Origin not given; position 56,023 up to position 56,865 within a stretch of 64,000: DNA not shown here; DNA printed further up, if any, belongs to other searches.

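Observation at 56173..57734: Stand-alone histidine phosphatase translationally coupled to trpS, echoing the phosphatase domain inside valS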

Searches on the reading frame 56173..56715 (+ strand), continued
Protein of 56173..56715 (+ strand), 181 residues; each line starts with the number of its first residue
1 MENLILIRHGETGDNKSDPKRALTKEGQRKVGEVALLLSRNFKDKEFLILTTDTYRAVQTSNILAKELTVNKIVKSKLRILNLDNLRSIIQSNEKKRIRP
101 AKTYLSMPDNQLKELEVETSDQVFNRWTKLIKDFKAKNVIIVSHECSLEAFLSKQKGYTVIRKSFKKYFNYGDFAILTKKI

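Call 29: find_encoding_contigs(protein=P0016, flank=4000, max_places=2)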
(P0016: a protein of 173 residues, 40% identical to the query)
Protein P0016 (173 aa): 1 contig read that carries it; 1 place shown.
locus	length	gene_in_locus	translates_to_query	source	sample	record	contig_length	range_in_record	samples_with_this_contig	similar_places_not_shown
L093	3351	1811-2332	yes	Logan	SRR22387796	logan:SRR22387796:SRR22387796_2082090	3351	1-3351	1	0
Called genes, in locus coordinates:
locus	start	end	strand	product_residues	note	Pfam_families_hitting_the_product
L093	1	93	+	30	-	?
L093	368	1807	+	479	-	-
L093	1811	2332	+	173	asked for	PF00300:His_Phos_1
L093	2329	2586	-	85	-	PF01371:Trp_repressor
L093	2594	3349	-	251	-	?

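Call 30: find_encoding_contigs(protein=P0065, flank=4000, max_places=2)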
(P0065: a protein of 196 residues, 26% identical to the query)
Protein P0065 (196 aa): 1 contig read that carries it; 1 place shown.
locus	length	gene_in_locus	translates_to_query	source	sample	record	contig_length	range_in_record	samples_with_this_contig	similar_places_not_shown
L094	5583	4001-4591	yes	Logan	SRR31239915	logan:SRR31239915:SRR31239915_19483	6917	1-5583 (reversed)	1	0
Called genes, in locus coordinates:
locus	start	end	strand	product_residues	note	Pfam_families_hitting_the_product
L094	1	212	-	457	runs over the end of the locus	PF00772:DnaB, PF06745:ATPase (faint), PF13481:AAA_25, PF03796:DnaB_C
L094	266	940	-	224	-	PF13483:Lactamase_B_3, PF12706:Lactamase_B_2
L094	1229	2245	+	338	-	-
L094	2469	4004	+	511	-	-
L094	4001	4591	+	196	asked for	PF00300:His_Phos_1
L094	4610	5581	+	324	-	?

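Call 34: search_protein_families(library=pfam, proteins=[L086:350-2206:+, L088:2583-4001:+, L094:2469-4001:+, L093:368-1804:+], max_evalue=10)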
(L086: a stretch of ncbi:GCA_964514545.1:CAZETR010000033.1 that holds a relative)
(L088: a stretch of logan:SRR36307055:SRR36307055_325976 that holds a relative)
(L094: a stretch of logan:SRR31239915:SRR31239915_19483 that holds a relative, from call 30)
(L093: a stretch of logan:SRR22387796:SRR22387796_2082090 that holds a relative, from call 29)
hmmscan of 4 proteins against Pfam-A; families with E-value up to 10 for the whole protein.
L086:350-2206:+ (619 aa): 0 families

L088:2583-4001:+ (473 aa): 0 families

L094:2469-4001:+ (511 aa): 0 families

L093:368-1804:+ (479 aa): 2 families
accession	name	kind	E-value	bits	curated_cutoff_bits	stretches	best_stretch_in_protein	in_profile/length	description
PF14403.11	CP_ATPgrasp_2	-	0.082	12.3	32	1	159-196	69-105/374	Circularly permuted ATP-grasp type 2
PF19209.5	CoV_S1_C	-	0.19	12.3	27.1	1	426-451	12-38/58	Coronavirus spike glycoprotein S1, C-terminal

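Call 42: search_solved_structures(query=A4, max_evalue=0.01, show_alignments=2)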
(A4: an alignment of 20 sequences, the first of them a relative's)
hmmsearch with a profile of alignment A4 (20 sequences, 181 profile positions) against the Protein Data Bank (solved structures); distinct sequences matched with E-value up to 0.01: 43.
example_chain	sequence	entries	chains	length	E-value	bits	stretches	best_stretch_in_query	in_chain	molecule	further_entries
3eoz_A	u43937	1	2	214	4.1e-12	49.9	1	2-68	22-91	putative Phosphoglycerate mutase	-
3f2i_A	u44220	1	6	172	9.7e-10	42.2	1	4-69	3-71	Alr0221 protein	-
9mmh_A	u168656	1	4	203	3e-08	37.3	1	1-150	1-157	Phosphoglycerate mutase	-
1ebb_A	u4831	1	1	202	6.9e-08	36.1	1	3-151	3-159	PHOSPHATASE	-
1h2e_A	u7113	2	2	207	7.5e-08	36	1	3-151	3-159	PHOSPHATASE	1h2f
6nru_A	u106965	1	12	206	1.8e-07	34.8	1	3-149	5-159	CobC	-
6e4b_A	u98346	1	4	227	3.9e-07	33.7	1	3-149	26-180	Adenosylcobalamin/alpha-ribazole phosphatase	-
5zkk_A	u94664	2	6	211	6.9e-07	32.9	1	1-66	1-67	Phosphoglycerate mutase family protein, putative | Phosphoglycerate mutase family protein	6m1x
4emb_A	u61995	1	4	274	1.4e-05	28.7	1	1-77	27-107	2,3-bisphosphoglycerate-dependent phosphoglycerate mutase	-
5zr2_A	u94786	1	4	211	7.8e-05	26.2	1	1-66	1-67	Phosphoglycerate mutase family protein, putative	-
1qhf_A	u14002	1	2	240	8.5e-05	26.1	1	3-67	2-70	PROTEIN (PHOSPHOGLYCERATE MUTASE)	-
1bq3_D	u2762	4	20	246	9.3e-05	25.9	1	3-67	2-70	PROTEIN (PHOSPHOGLYCERATE MUTASE 1) | PHOSPHOGLYCERATE MUTASE 1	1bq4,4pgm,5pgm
1c7z_A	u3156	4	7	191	0.0001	25.8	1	1-152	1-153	FRUCTOSE-2,6-BISPHOSPHATASE | PHOSPHOENZYME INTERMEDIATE OF FRU-2,6-BISPHOSPHATASE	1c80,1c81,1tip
4ij5_A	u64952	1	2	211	0.00015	25.2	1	1-147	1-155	Phosphoserine phosphatase 1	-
3pgm_A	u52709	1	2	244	0.00016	25.2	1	3-67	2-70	Phosphoglycerate mutase 1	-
3e9c_A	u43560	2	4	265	0.0056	20.1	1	4-69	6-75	Zgc:56074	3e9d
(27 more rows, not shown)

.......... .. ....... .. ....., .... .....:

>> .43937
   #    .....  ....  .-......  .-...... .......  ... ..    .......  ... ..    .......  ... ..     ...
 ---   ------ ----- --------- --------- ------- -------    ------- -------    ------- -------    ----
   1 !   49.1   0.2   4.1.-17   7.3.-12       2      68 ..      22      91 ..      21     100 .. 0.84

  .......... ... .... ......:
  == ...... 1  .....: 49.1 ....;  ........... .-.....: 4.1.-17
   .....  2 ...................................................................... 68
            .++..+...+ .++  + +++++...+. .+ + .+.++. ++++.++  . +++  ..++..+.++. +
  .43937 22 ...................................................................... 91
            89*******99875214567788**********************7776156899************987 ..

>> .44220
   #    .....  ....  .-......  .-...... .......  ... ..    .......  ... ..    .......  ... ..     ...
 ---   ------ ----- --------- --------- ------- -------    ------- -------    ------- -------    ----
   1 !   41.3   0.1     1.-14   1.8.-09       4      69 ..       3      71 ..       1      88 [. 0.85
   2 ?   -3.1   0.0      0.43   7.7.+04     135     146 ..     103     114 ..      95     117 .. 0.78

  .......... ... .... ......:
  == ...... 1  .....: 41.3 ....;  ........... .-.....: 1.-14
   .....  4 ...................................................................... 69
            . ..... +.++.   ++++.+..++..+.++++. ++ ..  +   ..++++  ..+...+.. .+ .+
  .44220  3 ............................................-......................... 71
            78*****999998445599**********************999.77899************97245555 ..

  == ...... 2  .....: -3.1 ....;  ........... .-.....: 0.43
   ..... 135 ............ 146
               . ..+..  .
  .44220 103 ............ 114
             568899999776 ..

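Call 43: search_protein_families(library=pfam, proteins=[L094:4610-5581:+, L083:1106-1363:+, L088:4636-4956:+, L094:1229-2242:+, L088:2-2308:+, L091:1664-3973:+], max_evalue=0.01)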
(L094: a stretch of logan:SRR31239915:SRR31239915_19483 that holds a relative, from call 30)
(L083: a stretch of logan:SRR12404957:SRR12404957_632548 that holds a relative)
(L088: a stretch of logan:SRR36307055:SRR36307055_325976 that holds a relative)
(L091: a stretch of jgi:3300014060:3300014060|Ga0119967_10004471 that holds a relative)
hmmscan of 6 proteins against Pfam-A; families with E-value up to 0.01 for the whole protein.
L094:4610-5581:+ (324 aa): 3 families
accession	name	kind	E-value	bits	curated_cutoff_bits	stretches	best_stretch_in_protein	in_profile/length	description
PF13393.11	tRNA-synt_His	-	1.2e-44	153.2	25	1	10-307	1-303/308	Histidyl-tRNA synthetase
PF00587.30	tRNA-synt_2b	-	1.1e-11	45.5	29.3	1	66-272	1-121/179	tRNA synthetase class II core domain (G, H, P, S and T)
PF01409.25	tRNA-synt_2d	-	1.8e-05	24.8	19.8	1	27-171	24-171/246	tRNA synthetases class II core domain (F)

L083:1106-1363:+ (86 aa): 1 family
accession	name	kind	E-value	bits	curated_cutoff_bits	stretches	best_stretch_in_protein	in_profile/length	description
PF00579.31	tRNA-synt_1b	-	4.9e-19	69.2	21.1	1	6-86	3-88/292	tRNA synthetases class I (W and Y)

L088:4636-4956:+ (107 aa): 1 family
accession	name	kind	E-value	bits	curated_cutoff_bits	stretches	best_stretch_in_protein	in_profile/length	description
PF01588.26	tRNA_bind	-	2.4e-21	76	27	1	12-104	1-95/96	Putative tRNA binding domain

L094:1229-2242:+ (338 aa): 0 families

L088:2-2308:+ (768 aa): 5 families
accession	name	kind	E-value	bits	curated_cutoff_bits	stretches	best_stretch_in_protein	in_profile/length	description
PF12696.13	TraG-D_C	-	5.5e-05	23.5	22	1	582-645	3-69/126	TraM recognition site of TraD and TraG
PF10412.15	TrwB_AAD_bind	-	0.00037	19.9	20.5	0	323-348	11-36/387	Type IV secretion-system coupling protein DNA-binding domain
PF13401.12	AAA_22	-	0.0056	17.4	27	0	325-351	3-29/130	AAA domain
PF01935.23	DUF87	-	0.0073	16.9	23.2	0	327-368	23-65/220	Helicase HerA, central domain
PF12846.13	AAA_10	-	0.0075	15.8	27.5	0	328-464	22-152/362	AAA-like domain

L091:1664-3973:+ (770 aa): 3 families
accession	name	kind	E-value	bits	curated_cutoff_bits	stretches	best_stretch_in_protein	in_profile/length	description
PF00750.26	tRNA-synt_1d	-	2.2e-78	264.1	23.3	1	330-644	14-349/349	tRNA synthetases class I (R), catalytic domain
PF05746.21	DALR_1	-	6.8e-28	97.5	22.3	1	658-770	1-117/117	DALR anticodon binding domain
PF03483.22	B3_4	-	2.5e-19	70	29.3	1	74-200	13-140/174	B3/4 domain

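Call 50: predict_structure(alignment_id=A4)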
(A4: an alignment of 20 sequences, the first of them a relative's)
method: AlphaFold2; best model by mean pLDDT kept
length: 181 residues; sequences in the alignment: 20
mean_pLDDT: 95.8   pTM: 0.91
mean pLDDT of the five models: 95.8, 95.5, 95.5, 95.0, 94.6
residues with pLDDT >= 90: 168; 70-90: 13; 50-70: 0; < 50: 0
segments of 3 or more residues with pLDDT < 50: none
pLDDT, mean of each block of 10 residues (from residue 1): 96 87 96 97 95 97 98 97 97 96 98 98 96 94 98 95 97 97 76
secondary structure, 60 per line:
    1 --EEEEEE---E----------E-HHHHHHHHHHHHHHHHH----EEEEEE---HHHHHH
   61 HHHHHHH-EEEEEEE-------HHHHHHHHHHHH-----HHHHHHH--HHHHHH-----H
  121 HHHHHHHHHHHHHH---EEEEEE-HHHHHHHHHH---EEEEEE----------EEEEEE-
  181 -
elements in order: E3-8 H25-41 E46-51 H55-67 E69-75 H83-94 H100-106 H109-114 H120-134 E138-143 H145-154 E158-163 E174-179

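Call 53: fold_search(model_id=the predicted structure, library=pdb)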
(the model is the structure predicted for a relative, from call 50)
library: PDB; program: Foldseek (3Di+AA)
matches with E <= 10: 1392; with E <= 0.001: 216
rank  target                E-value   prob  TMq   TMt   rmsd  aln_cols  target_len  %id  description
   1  6s2q_D                2.2e-07  1.00  0.55  0.49   5.6       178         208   15  Mycobacterial hydrolase 1 (released 2020-07-22)
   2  6s2q_A                5.1e-07  1.00  0.51  0.44   5.6       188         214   16  Mycobacterial hydrolase 1 (released 2020-07-22)
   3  3e9d_B                5.1e-07  1.00  0.49  0.38   6.4       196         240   16  Structure of full-length TIGAR from Danio rerio (released 2008-12-16)
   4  6s2q_B                7.9e-07  1.00  0.51  0.45   6.1       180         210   16  Mycobacterial hydrolase 1 (released 2020-07-22)
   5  6m1x_C                8.5e-07  1.00  0.48  0.45  10.1       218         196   19  Crystal structure of Phosphoserine Phosphatase in complex with 3-Phosphoglyceric Acid from Entamoeba histolytica (released 2021-03-03)
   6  3f3k_B                9.0e-07  1.00  0.52  0.38  11.5       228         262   19  The structure of uncharacterized protein YKR043C from Saccharomyces cerevisiae. (released 2008-12-09)
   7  3f2i_B                1.1e-06  1.00  0.48  0.53   9.4       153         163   23  Crystal structure of the alr0221 protein from Nostoc, Northeast Structural Genomics Consortium Target NsR422. (released 2008-11-18)
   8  3fdz_B                1.2e-06  1.00  0.54  0.44   7.5       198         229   18  Crystal structure of phosphoglyceromutase from burkholderia pseudomallei 1710b with bound 2,3-diphosphoglyceric acid a (released 2009-01-13)
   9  3f2i_A                1.3e-06  1.00  0.48  0.53   9.4       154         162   23  Crystal structure of the alr0221 protein from Nostoc, Northeast Structural Genomics Consortium Target NsR422. (released 2008-11-18)
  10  6m1x_D                1.8e-06  1.00  0.49  0.46   8.5       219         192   20  Crystal structure of Phosphoserine Phosphatase in complex with 3-Phosphoglyceric Acid from Entamoeba histolytica (released 2021-03-03)
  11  4pza_A                2.0e-06  1.00  0.52  0.47   5.8       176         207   17  The complex structure of mycobacterial glucosyl-3-phosphoglycerate phosphatase Rv2419c with inorganic phosphate (released 2014-06-11)
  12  1qhf_A                2.0e-06  1.00  0.50  0.39   8.8       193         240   22  YEAST PHOSPHOGLYCERATE MUTASE-3PG COMPLEX STRUCTURE TO 1.7 A (released 1999-06-10)
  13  6s2q_C                2.1e-06  1.00  0.52  0.46   5.4       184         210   16  Mycobacterial hydrolase 1 (released 2020-07-22)
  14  3gp5_A                2.2e-06  1.00  0.55  0.42   9.2       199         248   18  Crystal structure of phosphoglyceromutase from Burkholderia pseudomallei with 3-phosphoglyceric acid and vanadate (released 2009-03-31)
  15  4pgm_A                2.2e-06  1.00  0.51  0.41   9.2       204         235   22  SACCHAROMYCES CEREVISIAE PHOSPHOGLYCERATE MUTASE (released 1997-10-29)
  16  3f2i_E                2.4e-06  1.00  0.48  0.53   9.6       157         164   24  Crystal structure of the alr0221 protein from Nostoc, Northeast Structural Genomics Consortium Target NsR422. (released 2008-11-18)
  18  3f2i_C                2.7e-06  1.00  0.48  0.53   9.5       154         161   23  Crystal structure of the alr0221 protein from Nostoc, Northeast Structural Genomics Consortium Target NsR422. (released 2008-11-18)
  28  3f2i_F                3.7e-06  1.00  0.49  0.52   9.5       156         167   23  Crystal structure of the alr0221 protein from Nostoc, Northeast Structural Genomics Consortium Target NsR422. (released 2008-11-18)
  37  3f2i_D                4.8e-06  1.00  0.48  0.52   9.5       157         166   24  Crystal structure of the alr0221 protein from Nostoc, Northeast Structural Genomics Consortium Target NsR422. (released 2008-11-18)
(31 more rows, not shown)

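Call 57: search_protein_families(library=padloc, proteins=[window:56173-56715:+, L086:350-2206:+], max_evalue=1)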
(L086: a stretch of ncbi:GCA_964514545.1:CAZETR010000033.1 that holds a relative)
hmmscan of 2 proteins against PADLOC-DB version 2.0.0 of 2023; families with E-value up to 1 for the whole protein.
window:56173-56715:+ (181 aa): 0 families

L086:350-2206:+ (619 aa): 0 families

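Call 77: search_protein_families(library=pfam, proteins=[L093:2329-2586:-], max_evalue=0.1)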
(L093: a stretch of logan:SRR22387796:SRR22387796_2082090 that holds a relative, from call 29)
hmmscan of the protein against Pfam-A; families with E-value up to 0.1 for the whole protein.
L093:2329-2586:- (85 aa): 1 family
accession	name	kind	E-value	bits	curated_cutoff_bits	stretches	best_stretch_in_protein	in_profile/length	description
PF01371.25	Trp_repressor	-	3e-14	53.3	27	1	4-71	4-72/88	Trp repressor protein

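Call 83: search_solved_structures(query=window:56173-56715:+, max_evalue=0.01)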
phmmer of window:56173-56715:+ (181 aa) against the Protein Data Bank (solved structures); distinct sequences matched with E-value up to 0.01: 0.

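Call 88: search_protein_families(library=pfam, proteins=[L084:2-1471:+, L085:1070-2341:+, L091:1-1089:+, L090:3-746:+], max_evalue=1)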
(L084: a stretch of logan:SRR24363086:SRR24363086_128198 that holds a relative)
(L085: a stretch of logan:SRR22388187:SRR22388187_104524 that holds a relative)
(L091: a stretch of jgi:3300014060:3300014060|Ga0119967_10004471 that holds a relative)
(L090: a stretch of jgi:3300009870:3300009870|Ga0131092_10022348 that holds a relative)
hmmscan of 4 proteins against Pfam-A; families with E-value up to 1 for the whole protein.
L084:2-1471:+ (490 aa): 0 families

L085:1070-2341:+ (424 aa): 0 families

L091:1-1089:+ (363 aa): 1 family
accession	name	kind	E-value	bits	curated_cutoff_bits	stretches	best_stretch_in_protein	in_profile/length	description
PF14403.11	CP_ATPgrasp_2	-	0.00017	21.1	32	1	255-319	286-352/374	Circularly permuted ATP-grasp type 2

L090:3-746:+ (248 aa): 0 families
